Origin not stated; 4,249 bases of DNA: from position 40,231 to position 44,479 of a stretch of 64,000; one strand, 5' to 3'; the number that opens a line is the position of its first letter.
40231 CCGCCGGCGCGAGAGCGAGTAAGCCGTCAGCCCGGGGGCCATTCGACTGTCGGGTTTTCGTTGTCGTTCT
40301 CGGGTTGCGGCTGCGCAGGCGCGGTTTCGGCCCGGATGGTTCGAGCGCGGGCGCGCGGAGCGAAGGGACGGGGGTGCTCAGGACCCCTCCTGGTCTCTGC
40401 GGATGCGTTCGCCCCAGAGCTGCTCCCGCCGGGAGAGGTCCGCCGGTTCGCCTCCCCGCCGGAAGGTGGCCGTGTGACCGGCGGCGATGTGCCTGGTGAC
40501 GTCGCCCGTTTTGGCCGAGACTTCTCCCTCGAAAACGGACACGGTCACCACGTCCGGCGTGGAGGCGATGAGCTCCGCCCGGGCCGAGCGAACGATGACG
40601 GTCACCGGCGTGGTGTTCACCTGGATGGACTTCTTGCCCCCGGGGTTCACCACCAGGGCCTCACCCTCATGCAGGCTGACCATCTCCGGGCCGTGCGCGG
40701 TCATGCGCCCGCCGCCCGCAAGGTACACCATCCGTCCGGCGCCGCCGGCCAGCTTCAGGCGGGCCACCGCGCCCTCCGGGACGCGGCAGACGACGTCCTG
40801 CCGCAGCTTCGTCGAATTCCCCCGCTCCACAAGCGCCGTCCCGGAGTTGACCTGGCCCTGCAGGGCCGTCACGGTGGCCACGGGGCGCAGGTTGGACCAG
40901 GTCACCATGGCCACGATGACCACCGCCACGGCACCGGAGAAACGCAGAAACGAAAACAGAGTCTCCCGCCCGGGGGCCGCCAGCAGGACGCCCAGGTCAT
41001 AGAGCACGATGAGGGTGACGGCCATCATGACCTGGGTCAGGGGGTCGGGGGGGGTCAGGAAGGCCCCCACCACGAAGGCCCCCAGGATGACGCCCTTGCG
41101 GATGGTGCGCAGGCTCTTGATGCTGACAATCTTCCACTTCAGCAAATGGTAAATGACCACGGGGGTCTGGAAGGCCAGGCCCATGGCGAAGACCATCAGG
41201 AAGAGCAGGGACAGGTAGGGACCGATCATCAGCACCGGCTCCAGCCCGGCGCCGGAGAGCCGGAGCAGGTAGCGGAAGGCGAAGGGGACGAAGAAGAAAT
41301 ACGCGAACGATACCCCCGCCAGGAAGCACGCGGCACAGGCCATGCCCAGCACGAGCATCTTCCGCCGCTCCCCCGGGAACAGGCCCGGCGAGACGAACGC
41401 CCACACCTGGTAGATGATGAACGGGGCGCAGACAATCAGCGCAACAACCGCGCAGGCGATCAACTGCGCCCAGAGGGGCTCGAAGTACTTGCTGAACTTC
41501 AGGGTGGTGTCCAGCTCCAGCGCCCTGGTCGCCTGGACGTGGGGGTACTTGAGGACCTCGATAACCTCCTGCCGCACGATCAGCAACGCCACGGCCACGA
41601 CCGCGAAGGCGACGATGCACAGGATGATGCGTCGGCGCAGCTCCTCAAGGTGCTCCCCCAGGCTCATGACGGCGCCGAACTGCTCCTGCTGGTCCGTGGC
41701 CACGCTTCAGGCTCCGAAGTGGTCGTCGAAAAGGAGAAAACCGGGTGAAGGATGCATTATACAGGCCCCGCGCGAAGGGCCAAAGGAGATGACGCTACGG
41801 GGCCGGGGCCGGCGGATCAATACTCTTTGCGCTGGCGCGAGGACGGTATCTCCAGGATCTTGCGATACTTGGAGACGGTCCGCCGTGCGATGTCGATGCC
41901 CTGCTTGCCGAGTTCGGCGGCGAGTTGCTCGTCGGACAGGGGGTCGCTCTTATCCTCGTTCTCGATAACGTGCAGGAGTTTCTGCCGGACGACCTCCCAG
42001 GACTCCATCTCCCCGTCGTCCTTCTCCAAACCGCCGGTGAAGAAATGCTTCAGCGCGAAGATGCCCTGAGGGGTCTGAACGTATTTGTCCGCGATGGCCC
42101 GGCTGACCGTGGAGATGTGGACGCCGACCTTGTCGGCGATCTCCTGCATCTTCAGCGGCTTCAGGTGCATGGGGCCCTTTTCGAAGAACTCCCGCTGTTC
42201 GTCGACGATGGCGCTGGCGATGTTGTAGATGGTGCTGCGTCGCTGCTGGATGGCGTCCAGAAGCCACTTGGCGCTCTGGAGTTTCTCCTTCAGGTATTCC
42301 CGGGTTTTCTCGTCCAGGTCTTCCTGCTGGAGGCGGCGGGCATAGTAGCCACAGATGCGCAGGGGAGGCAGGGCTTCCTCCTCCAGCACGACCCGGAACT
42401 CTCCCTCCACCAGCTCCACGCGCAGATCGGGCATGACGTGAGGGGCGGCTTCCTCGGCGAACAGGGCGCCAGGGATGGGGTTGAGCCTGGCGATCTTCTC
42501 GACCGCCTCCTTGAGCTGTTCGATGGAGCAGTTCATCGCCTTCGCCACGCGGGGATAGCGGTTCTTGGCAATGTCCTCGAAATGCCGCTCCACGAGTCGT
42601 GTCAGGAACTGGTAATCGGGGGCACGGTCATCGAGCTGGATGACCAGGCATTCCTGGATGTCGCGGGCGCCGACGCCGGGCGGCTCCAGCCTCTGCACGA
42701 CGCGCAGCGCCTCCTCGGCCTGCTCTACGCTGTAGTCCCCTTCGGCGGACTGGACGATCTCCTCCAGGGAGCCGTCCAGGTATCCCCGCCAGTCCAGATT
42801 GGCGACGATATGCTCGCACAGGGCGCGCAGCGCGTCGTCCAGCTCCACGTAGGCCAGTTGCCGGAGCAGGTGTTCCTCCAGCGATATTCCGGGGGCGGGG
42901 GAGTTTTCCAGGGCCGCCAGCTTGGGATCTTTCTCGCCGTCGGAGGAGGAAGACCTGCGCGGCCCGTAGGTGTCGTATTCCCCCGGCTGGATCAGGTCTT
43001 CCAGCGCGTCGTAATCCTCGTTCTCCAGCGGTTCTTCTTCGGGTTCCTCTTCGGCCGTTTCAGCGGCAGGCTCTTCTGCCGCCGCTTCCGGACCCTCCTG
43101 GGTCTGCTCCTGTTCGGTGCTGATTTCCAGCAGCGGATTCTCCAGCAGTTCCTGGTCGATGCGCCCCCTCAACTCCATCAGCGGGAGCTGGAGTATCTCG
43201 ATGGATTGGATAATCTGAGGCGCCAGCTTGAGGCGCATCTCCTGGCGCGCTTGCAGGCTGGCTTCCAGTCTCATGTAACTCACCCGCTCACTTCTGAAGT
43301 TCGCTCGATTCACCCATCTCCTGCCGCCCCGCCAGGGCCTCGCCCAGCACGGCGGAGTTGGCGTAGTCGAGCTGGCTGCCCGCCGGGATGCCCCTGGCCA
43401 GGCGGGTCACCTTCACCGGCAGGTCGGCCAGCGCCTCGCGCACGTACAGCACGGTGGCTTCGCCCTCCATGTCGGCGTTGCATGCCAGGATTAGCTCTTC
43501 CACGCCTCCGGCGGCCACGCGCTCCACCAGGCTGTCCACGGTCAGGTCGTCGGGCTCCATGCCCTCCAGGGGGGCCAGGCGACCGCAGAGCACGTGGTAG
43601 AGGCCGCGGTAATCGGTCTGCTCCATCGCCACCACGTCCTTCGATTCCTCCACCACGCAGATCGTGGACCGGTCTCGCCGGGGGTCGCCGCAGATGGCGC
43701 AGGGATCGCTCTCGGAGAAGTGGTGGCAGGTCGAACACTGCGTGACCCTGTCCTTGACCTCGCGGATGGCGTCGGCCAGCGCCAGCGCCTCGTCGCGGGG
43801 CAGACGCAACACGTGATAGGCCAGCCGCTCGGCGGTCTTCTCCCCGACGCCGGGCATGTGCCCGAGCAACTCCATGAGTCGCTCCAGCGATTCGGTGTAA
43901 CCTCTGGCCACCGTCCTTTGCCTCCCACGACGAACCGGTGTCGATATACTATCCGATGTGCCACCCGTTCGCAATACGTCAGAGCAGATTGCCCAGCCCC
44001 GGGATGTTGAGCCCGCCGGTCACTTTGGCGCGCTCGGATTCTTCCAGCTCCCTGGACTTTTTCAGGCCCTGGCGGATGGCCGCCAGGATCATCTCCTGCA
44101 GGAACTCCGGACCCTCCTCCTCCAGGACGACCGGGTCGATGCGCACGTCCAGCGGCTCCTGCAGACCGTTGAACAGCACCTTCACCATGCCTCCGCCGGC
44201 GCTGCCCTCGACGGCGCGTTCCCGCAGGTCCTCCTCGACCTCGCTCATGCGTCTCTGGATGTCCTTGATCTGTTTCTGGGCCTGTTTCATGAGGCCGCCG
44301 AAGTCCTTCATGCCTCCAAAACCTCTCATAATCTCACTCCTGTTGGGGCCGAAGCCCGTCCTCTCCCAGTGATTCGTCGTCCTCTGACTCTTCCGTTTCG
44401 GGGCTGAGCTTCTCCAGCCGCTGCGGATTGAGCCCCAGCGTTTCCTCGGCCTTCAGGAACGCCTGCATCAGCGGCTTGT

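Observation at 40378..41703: TatC fused to a C-terminal FecR-like domain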

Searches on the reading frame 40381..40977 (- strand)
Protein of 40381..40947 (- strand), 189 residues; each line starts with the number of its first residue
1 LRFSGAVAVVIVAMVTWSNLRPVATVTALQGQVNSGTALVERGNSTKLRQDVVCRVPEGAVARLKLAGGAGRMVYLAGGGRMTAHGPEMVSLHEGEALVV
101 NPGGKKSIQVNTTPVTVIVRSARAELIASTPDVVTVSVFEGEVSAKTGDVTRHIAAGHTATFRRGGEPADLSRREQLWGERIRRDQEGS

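Call 3: search_protein_families(library=pfam, proteins=[window:40381-40947:-], max_evalue=10)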
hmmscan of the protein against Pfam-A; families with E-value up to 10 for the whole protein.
seq(189 aa): 3 families
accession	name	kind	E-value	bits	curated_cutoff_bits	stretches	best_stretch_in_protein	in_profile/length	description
PF04773.18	FecR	-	3.2e-05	24.7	24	1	86-143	39-96/97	FecR protein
PF05899.18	Cupin_3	-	0.011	15.9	23.5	1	135-165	28-59/74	EutQ-like cupin domain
PF07883.17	Cupin_2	-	0.046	13.9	27.2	1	76-116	25-65/70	Cupin domain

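Call 4: search_protein_families(library=ncbifam, proteins=[window:40381-40947:-], max_evalue=10)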
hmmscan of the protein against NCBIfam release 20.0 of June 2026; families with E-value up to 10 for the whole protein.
seq(189 aa): 0 families

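Call 31: find_homologous_proteins(query=A2, max_evalue=0.001)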
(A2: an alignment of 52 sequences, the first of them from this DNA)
Query A2 (52 sequences) (199 aa, profile of the alignment): 4 proteins with E <= 0.001 among 8000 candidates.
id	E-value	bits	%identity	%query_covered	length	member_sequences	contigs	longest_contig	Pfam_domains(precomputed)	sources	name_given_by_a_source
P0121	3.0e-6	45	30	22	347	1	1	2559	PF04773.19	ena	-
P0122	3.2e-6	45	26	51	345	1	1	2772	PF04773.19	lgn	-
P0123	4.0e-5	41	28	18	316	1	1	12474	PF04773.19,PF09136.17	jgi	jgi:hypothetical protein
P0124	5.6e-4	38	31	22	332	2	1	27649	PF04773.19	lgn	-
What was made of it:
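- Tried and rejected: Word-indexed protein search with the tail profile A2: returned only four weak non-TatC FecR proteins and missed the family itself, probably because low-complexity high-GC words saturated the candidate list (call 31).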

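Call 33: predict_structure(alignment_id=A2)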
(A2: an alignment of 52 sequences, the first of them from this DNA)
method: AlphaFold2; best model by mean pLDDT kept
length: 199 residues; sequences in the alignment: 52
mean_pLDDT: 94.3   pTM: 0.81
mean pLDDT of the five models: 94.3, 93.8, 93.7, 93.7, 91.9
residues with pLDDT >= 90: 168; 70-90: 29; 50-70: 2; < 50: 0
segments of 3 or more residues with pLDDT < 50: none
pLDDT, mean of each block of 10 residues (from residue 1): 85 94 89 97 97 97 97 93 96 97 98 92 98 97 97 96 98 86 93 88
secondary structure, 60 per line:
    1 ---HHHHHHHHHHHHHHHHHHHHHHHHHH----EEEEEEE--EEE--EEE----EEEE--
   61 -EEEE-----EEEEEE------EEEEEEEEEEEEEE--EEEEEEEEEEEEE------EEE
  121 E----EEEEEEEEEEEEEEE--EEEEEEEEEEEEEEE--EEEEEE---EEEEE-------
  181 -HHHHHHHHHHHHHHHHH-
elements in order: H4-29 E34-40 E43-45 E48-50 E55-58 E62-65 E71-76 E83-96 E99-111 E118-121 E126-140 E143-157 E160-165 E169-173 H182-198
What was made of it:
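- On FecR domain (Pfam PF04773; CJM subdomain of sigma regulators): Tail model pLDDT 94 (call 33).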

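Call 67: search_protein_families(library=pfam, proteins=[P0121, P0122], max_evalue=0.001)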
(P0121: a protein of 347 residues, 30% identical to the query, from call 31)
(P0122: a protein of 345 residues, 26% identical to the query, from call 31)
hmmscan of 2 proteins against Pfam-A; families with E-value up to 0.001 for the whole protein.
P0121 (347 aa): 1 family
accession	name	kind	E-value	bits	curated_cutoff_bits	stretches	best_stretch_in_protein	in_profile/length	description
PF04773.18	FecR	-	2e-09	38.2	24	1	123-221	2-96/97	FecR protein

P0122 (345 aa): 1 family
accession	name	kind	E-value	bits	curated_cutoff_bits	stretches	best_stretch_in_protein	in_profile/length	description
PF04773.18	FecR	-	1.2e-12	48.5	24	1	130-223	2-96/97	FecR protein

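Call 71: search_solved_structures(query=A2, max_evalue=1, show_alignments=2)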
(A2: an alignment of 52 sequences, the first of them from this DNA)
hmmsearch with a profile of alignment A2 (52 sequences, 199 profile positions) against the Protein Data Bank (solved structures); distinct sequences matched with E-value up to 1: 12.
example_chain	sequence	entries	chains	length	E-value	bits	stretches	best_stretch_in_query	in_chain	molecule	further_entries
4m0n_A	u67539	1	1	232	0.0017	21.2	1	72-162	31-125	Conserved hypothetical protein, putative anti-sigma factor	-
4m0h_A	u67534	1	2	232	0.0026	20.6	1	72-162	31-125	Conserved hypothetical protein, putative anti-sigma factor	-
5uq7_H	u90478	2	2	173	0.094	15.5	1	117-163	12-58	50S ribosomal protein L6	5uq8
5a9z_AH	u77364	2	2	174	0.094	15.5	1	117-163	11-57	50S ribosomal protein L6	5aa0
4v9j_BH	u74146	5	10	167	0.095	15.5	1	117-163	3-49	50S ribosomal protein L6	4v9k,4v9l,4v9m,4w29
4zer_1H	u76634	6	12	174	0.095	15.5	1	117-163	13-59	50S ribosomal protein L6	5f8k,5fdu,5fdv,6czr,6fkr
5ot7_k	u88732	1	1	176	0.096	15.5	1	117-163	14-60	50S ribosomal protein L6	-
10px_1H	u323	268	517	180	0.096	15.5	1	117-163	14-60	50S ribosomal protein L6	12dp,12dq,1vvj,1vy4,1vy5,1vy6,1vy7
4v87_AH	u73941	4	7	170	0.11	15.2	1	117-163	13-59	50S ribosomal protein L6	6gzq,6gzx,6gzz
4v68_BH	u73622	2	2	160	0.12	15.1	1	117-163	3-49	50S ribosomal protein L6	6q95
4v83_BG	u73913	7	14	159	0.13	15.1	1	117-163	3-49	50S ribosomal protein L6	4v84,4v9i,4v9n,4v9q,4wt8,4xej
7qca_LC0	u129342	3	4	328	0.7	12.6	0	158-191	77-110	60S ribosomal protein L4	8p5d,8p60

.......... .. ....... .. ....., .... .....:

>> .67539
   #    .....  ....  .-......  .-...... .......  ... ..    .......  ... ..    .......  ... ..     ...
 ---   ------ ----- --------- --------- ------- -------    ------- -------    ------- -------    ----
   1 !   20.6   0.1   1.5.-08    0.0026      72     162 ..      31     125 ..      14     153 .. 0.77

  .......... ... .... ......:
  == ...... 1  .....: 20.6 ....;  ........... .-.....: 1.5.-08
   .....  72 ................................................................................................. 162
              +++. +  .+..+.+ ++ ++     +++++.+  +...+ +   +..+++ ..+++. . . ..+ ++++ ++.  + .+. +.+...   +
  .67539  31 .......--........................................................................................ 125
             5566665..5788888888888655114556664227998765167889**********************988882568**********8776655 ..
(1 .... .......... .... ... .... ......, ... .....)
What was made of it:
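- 40459..40884 (-): FecR/CJM-like all-beta (twisted beta-solenoid-like) domain, residues 274-415. The Pfam FecR match covers residues 339-395. The tail profile's best PDB match is 4m0n, E 0.0017 (call 71).
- Closest known: Atypical TatCs with large periplasmic additions. Different: They need no extra TM helix, and they did not match the tail profile A2 in a PDB sequence search (call 71).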

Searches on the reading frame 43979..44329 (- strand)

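Call 42: search_protein_families(library=pfam, proteins=[window:43979-44329:-], max_evalue=0.00001)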
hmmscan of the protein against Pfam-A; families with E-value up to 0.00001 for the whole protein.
window:43979-44329:- (116 aa): 1 family
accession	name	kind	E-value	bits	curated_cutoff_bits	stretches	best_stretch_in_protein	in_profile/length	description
PF02575.21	YbaB_DNA_bd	-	1.6e-24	86.3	25.5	1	19-108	2-91/91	YbaB/EbfC DNA-binding family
